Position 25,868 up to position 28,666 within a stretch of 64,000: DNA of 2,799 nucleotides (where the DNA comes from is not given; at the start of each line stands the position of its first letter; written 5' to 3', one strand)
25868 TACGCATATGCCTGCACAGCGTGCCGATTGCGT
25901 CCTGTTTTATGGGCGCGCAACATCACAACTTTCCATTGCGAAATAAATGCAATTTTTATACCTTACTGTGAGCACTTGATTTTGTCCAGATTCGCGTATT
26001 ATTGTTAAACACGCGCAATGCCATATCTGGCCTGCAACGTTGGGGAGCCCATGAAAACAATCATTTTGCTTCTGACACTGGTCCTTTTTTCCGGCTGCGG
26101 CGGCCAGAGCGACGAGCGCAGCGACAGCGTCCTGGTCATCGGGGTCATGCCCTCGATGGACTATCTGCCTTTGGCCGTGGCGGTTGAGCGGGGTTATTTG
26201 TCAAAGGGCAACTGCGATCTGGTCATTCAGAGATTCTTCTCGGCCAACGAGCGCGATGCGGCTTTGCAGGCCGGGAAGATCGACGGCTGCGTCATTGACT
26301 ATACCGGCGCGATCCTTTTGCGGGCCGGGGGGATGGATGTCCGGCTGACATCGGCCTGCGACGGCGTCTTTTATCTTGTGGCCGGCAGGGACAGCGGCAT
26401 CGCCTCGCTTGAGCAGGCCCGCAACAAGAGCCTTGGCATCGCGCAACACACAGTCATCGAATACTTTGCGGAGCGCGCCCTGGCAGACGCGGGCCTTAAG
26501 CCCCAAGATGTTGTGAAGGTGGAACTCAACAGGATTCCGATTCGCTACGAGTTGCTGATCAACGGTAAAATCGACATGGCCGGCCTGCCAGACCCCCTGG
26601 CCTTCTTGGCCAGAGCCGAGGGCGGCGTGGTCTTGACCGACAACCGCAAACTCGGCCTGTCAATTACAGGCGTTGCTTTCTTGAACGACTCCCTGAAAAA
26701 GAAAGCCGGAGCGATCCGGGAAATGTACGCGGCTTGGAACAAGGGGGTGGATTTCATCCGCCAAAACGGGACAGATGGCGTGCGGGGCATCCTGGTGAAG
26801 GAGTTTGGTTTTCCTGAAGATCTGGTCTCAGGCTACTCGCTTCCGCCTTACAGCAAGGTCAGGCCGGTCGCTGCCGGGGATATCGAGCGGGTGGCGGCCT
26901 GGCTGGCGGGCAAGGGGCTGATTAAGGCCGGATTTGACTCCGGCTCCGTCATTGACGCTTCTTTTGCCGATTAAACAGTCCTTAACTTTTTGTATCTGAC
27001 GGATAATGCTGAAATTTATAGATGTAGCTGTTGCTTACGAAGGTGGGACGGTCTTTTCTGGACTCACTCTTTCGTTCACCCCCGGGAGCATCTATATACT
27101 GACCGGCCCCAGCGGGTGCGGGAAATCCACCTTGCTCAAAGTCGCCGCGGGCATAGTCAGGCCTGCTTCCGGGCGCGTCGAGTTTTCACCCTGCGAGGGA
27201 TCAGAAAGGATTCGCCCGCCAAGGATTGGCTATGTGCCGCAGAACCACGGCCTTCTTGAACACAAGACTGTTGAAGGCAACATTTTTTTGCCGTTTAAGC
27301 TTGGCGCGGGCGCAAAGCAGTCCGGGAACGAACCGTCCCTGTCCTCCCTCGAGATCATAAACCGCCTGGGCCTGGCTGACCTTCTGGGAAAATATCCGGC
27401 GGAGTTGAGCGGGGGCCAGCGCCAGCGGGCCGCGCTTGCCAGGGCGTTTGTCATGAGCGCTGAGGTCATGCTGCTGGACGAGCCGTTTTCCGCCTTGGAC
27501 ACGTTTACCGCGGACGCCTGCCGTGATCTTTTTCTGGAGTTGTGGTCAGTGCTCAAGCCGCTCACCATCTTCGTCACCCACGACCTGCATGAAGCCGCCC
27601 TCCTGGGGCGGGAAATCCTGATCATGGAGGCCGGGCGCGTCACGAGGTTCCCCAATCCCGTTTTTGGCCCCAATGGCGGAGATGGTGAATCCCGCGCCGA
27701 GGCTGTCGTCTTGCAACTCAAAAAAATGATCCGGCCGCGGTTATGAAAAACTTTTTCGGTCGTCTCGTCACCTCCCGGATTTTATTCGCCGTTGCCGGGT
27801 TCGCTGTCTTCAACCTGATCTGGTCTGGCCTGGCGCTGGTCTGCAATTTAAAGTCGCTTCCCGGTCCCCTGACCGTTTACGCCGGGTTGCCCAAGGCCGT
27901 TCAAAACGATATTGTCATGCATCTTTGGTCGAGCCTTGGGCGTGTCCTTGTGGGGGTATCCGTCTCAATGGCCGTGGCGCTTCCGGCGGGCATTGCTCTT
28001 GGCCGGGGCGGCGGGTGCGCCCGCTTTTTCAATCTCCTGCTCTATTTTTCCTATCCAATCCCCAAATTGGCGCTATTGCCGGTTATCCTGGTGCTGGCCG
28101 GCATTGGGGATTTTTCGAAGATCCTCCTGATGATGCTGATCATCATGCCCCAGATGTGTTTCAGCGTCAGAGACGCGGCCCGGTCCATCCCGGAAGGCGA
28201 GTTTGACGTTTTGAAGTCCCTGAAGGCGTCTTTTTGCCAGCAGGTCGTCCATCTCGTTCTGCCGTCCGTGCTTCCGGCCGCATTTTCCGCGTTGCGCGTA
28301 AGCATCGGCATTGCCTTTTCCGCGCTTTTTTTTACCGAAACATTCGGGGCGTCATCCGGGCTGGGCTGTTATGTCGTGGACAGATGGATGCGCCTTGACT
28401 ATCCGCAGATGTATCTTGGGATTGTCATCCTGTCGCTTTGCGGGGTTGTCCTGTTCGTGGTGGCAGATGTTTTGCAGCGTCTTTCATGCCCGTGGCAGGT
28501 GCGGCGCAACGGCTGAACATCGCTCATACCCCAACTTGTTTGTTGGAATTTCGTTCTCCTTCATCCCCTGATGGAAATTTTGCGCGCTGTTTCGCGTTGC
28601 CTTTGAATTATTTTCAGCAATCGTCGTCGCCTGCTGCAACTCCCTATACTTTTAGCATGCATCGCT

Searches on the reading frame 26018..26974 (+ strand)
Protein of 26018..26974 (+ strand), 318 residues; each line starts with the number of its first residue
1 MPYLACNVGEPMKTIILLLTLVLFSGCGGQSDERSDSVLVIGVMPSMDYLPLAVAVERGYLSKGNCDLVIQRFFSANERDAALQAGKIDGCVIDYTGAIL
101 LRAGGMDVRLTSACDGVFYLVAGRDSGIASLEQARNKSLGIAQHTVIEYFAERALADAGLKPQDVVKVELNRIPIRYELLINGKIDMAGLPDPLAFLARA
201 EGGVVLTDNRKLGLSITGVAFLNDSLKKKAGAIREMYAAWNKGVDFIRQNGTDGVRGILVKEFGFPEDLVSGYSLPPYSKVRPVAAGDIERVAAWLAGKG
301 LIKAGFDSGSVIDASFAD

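Call 79: search_protein_families(library=pfam, proteins=[window:26018-26974:+], max_evalue=0.0001)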
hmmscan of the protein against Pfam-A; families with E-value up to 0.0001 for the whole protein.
window:26018-26974:+ (318 aa): 2 families
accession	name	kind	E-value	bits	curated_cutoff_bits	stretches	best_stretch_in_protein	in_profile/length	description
PF13379.11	NMT1_2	-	3.2e-08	34.1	24.7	1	38-247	7-238/252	NMT1-like family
PF09084.16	NMT1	-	3.5e-08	34.1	20.5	1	48-248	3-210/216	NMT1/THI5 like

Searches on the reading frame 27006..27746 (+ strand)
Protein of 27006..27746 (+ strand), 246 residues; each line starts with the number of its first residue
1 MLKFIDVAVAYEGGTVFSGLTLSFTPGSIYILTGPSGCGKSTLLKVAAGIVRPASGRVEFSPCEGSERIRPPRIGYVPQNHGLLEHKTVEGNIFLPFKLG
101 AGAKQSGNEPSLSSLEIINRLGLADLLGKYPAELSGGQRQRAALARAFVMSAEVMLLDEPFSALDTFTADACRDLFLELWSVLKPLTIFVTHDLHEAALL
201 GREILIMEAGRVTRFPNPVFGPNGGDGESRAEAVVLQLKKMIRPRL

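Call 79: search_protein_families(library=pfam, proteins=[window:27006-27746:+], max_evalue=0.0001)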
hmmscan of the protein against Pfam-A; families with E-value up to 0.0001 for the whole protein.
window:27006-27746:+ (246 aa): 2 families
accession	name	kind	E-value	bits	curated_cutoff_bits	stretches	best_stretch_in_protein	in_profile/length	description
PF00005.33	ABC_tran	-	7.6e-30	104.7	25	1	18-161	2-136/137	ABC transporter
PF13304.12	AAA_21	-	3.4e-05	24.5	27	0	29-68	1-39/304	AAA domain, putative AbiEii toxin, Type IV TA system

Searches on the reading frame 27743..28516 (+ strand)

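Call 79: search_protein_families(library=pfam, proteins=[window:27743-28516:+], max_evalue=0.0001)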
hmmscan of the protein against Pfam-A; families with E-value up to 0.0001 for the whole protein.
window:27743-28516:+ (257 aa): 1 family
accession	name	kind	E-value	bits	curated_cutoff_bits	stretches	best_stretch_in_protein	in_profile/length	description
PF00528.27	BPD_transp_1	-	6.3e-21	75.4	26.4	1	80-247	2-177/184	Binding-protein-dependent transport system inner membrane component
